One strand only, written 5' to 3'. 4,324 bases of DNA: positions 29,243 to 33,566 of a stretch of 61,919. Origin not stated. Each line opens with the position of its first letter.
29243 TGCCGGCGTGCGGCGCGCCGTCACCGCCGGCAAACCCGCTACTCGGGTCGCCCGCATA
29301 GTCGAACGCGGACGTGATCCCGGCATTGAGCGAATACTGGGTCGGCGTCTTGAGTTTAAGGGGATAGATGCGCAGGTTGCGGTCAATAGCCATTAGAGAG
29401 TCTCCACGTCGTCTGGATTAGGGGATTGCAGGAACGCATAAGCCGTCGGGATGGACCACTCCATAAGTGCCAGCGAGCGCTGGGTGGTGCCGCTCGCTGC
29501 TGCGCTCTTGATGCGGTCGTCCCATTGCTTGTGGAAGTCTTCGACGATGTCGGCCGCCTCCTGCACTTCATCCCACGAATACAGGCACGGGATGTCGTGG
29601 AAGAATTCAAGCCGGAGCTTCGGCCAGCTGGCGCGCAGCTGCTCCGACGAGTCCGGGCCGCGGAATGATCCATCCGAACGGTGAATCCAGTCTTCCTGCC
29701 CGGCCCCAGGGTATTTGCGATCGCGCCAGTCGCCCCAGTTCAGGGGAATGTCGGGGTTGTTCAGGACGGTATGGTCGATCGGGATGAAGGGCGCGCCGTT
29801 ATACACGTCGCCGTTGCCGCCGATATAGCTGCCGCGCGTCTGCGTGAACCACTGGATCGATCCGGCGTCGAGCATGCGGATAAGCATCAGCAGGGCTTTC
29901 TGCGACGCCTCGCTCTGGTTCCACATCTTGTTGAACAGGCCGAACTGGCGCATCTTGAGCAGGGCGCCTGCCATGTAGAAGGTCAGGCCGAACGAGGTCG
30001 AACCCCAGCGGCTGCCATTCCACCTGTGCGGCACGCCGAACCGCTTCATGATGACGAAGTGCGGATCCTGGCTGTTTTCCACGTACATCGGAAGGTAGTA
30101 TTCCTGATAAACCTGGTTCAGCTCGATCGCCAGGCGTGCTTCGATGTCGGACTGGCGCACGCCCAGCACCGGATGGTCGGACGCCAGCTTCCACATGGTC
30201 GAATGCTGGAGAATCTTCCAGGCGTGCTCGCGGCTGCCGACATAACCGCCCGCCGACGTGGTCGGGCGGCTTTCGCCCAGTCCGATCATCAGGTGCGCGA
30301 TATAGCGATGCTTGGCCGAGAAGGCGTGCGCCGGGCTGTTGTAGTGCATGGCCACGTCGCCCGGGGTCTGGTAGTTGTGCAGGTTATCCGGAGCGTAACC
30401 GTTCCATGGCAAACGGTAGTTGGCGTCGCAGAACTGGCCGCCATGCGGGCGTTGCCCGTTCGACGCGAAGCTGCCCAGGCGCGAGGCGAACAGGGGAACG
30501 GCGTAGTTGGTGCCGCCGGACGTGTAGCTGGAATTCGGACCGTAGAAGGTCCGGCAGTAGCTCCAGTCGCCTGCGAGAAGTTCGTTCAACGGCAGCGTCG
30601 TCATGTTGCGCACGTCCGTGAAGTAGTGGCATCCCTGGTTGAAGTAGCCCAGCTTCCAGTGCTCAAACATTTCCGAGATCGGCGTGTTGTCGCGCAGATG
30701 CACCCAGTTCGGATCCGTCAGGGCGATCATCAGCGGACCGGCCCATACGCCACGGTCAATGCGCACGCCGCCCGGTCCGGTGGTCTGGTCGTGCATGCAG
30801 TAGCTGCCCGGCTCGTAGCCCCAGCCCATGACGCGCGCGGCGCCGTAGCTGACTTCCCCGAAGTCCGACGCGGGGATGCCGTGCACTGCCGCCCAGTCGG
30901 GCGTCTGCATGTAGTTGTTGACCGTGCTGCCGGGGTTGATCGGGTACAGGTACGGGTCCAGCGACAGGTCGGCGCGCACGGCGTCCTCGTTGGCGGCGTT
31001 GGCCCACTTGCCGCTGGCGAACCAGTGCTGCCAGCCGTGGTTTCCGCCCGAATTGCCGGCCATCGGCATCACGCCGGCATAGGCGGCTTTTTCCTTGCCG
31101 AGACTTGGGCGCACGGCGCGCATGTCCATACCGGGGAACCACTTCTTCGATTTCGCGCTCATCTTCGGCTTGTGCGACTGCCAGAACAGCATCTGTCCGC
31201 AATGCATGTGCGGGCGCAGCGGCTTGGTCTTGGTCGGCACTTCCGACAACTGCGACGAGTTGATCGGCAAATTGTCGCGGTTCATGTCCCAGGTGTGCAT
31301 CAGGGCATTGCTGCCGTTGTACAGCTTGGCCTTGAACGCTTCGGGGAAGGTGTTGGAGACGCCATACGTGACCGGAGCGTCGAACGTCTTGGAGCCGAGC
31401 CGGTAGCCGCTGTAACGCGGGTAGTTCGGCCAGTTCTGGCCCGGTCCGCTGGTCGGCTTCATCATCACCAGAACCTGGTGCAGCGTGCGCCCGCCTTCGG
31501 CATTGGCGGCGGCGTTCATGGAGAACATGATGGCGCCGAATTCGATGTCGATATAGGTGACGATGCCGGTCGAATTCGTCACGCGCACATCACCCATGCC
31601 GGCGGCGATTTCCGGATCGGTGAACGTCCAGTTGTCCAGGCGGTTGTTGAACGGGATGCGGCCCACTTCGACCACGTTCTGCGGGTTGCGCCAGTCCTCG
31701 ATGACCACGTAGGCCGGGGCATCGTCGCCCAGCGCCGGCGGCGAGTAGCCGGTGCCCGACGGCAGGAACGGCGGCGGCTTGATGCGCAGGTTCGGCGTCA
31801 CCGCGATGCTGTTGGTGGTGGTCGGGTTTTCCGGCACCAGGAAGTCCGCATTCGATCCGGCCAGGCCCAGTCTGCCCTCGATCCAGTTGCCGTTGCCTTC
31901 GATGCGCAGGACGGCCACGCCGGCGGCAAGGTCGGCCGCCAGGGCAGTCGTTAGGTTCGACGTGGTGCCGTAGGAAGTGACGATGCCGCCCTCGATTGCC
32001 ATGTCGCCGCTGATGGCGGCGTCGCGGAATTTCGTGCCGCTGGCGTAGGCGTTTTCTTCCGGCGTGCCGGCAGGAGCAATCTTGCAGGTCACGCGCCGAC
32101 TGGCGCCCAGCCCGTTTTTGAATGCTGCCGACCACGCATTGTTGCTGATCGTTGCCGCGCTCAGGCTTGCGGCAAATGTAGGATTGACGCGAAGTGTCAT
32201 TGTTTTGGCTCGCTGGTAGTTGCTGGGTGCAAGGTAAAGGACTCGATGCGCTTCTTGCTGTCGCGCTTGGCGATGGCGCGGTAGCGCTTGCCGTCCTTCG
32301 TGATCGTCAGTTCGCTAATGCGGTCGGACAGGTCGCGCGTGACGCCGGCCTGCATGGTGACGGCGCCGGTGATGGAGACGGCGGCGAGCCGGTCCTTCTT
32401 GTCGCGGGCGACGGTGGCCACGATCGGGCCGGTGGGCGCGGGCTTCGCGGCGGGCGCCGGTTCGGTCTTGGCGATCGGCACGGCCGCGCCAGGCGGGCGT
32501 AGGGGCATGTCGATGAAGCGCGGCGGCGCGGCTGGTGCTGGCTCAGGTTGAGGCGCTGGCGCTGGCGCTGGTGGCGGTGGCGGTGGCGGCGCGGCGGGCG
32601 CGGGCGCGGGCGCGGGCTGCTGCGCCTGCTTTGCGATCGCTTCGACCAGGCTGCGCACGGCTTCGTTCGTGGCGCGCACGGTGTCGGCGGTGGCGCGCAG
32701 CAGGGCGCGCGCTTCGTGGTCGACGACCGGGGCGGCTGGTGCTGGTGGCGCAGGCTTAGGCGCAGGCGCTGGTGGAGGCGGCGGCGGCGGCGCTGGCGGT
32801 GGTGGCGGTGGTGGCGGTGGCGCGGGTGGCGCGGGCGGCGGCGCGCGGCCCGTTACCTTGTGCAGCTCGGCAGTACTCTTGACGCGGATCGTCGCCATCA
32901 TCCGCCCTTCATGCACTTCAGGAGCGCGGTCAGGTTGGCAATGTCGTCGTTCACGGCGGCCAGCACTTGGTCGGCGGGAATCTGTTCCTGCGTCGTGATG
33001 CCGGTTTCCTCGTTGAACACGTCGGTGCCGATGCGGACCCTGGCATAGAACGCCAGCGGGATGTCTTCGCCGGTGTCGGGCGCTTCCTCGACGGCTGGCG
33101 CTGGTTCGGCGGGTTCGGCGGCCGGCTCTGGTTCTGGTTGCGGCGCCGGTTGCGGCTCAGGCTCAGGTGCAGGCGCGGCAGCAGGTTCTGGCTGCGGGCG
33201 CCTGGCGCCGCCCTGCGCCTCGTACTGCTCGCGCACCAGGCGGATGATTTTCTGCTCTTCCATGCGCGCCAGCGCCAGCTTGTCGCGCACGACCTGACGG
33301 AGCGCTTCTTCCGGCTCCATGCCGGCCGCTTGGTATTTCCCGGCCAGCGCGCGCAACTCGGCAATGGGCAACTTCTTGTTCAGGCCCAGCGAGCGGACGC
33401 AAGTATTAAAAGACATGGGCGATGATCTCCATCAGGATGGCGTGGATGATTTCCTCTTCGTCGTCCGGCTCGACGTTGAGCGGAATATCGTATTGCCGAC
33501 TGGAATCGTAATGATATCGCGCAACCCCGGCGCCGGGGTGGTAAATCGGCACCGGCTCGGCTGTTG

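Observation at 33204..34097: Segmental duplication spanning three genes: 130-aa C-domain, GW-repeat acidic ORF and N-domain of the next virion protein (partner 25569..26523)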

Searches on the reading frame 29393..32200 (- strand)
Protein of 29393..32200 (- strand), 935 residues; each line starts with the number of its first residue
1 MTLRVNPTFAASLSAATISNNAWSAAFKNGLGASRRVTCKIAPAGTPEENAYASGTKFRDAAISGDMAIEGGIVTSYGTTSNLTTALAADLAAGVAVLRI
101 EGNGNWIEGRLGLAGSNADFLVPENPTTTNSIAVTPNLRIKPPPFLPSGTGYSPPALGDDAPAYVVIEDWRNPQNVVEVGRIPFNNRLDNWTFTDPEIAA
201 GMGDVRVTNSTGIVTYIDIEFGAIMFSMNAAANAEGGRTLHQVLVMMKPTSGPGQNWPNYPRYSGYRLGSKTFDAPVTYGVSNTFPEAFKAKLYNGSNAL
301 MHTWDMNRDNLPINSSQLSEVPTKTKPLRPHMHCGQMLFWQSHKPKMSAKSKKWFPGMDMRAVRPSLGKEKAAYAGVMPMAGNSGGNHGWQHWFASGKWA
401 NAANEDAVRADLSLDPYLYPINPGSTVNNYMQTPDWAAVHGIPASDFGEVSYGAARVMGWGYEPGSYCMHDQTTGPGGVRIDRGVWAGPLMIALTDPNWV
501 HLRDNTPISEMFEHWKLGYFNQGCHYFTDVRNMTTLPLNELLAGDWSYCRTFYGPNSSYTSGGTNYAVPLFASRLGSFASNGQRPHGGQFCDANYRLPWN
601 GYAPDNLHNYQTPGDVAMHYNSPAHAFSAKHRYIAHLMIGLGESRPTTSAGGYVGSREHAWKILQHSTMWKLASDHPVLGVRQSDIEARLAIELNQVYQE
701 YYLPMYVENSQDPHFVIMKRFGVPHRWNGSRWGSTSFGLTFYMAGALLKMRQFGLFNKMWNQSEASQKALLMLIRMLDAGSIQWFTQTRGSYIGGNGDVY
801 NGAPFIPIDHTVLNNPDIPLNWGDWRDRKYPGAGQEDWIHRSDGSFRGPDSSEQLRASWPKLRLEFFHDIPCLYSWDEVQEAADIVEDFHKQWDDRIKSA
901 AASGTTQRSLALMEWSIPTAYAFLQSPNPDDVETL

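Call 7: search_protein_families(library=pfam, proteins=[window:29393-32200:-], max_evalue=0.1)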
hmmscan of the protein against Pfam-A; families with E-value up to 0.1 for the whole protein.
window:29393-32200:- (935 aa): 0 families

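Call 8: search_protein_families(library=phrogs, proteins=[window:29393-32200:-], max_evalue=0.01)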
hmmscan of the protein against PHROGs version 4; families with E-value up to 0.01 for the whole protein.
window:29393-32200:- (935 aa): 0 families

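Call 88: search_solved_structures(query=window:29393-32200:-, max_evalue=1)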
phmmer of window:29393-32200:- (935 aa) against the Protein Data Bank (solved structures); distinct sequences matched with E-value up to 1: 2.
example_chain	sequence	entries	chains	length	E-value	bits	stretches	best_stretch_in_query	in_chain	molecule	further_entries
6k1l_A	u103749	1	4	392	0.71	11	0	323-382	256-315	Cystathionine gamma-lyase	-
6k1o_A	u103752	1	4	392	0.71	10.9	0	323-382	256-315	Cystathionine gamma-lyase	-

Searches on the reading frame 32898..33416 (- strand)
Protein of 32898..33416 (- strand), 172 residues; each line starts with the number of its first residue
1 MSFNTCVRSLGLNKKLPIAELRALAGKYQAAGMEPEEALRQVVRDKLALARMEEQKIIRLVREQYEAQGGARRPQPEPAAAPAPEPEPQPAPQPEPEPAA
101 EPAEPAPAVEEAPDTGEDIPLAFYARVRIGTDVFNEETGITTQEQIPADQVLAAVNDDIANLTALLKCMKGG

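Call 7: search_protein_families(library=pfam, proteins=[window:32898-33416:-], max_evalue=0.1)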
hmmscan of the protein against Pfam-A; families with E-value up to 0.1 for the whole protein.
window:32898-33416:- (172 aa): 2 families
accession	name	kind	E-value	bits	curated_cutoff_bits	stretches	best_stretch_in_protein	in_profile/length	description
PF05887.16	Trypan_PARP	-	0.0054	17.2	100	1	73-113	60-101/134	Procyclic acidic repetitive protein (PARP)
PF04625.18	DEC-1_N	-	0.036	13.6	29.2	1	80-155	116-179/403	DEC-1 protein, N-terminal region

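Call 8: search_protein_families(library=phrogs, proteins=[window:32898-33416:-], max_evalue=0.01)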
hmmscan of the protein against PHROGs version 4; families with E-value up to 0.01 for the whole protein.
window:32898-33416:- (172 aa): 1 family
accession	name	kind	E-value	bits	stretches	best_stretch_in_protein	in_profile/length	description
phrog_33317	-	unknown function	0.0052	18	1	73-103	80-110/121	-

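Call 96: search_protein_families(library=ncbifam, proteins=[window:32898-33416:-], max_evalue=0.01)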
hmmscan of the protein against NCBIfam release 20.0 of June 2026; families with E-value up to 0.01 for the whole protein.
window:32898-33416:- (172 aa): 4 families
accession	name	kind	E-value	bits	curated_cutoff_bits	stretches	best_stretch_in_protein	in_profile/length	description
NF037973.1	metallo_SslE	exception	0.00049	17.6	3000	1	73-108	53-87/1519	lipoprotein metalloprotease SslE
NF008084.0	PRK10819.1-5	equivalog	0.0014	18.6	315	1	74-108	57-95/249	TonB system transport protein TonB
NF033930.1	pneumo_PspA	exception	0.007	15.1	850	1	33-109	318-398/659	pneumococcal surface protein A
TIGR02927.1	SucB_Actino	equivalog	0.0077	15.1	423.45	1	72-115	217-259/579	2-oxoglutarate dehydrogenase, E2 component, dihydrolipoamide succinyltransferase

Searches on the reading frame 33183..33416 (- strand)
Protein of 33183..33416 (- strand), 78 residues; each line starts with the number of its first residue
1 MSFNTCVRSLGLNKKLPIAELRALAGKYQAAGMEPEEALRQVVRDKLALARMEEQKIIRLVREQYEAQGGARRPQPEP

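Call 85: search_solved_structures(query=A9, max_evalue=10)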
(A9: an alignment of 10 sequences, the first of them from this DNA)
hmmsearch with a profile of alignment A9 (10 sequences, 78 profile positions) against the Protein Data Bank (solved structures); distinct sequences matched with E-value up to 10: 4.
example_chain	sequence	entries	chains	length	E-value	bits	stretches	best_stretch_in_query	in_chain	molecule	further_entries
9vkd_A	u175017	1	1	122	0.22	14.6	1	19-66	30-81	De novo designed zinc hydrolase 2-8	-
2rf7_A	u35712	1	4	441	1.7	11.8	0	38-68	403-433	Cytochrome c-552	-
4wjy_A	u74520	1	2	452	1.8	11.7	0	38-68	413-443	Cytochrome c-552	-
1gu6_A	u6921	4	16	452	1.8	11.7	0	38-68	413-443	CYTOCHROME C552 | Cytochrome c-552 | Cytochrome c nitrite reductase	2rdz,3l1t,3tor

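Call 86: search_protein_families(library=pfam, alignment_id=A9, max_evalue=1)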
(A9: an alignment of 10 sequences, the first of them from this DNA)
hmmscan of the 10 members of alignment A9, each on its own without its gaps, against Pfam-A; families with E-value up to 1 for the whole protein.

A. member 1, seq(78 aa): 0 families

B. families by the number of members that match (of 10 scanned): 6 families
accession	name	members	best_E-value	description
PF16572.11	HlyD_D4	1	0.0024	Long alpha hairpin domain of cation efflux system protein, CusB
PF18460.6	HetR_C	1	0.0025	Heterocyst differentiation regulator C-terminal Hood domain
PF09119.15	SicP-binding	1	0.015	SicP binding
PF21500.3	HolB_lid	1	0.063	DNA polymerase III subunit delta', AAA+ ATPase lid domain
PF12262.14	Lipase_bact_N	1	0.093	Bacterial virulence factor lipase N-terminal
PF11747.13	RebB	1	0.15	Killing trait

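Call 102: find_related_loci(query=A9, collection=viral_contigs, flank=4000)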
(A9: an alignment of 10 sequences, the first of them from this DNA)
Query A9 (78 aa) in viral_contigs; peptide patterns used: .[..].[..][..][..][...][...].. (x = any residue, [..] = any of these).
27 stretches matched a pattern; 4 encode a relative of the query (tblastn E <= 1e-3); 4 distinct loci.
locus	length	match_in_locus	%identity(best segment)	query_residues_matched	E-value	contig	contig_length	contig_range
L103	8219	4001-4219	52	1-73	3e-23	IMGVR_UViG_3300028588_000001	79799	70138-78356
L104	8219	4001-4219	47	1-73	5e-21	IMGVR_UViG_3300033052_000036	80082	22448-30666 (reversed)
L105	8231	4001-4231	44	1-78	4e-19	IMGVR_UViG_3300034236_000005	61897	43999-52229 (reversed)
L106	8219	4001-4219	47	1-73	1e-18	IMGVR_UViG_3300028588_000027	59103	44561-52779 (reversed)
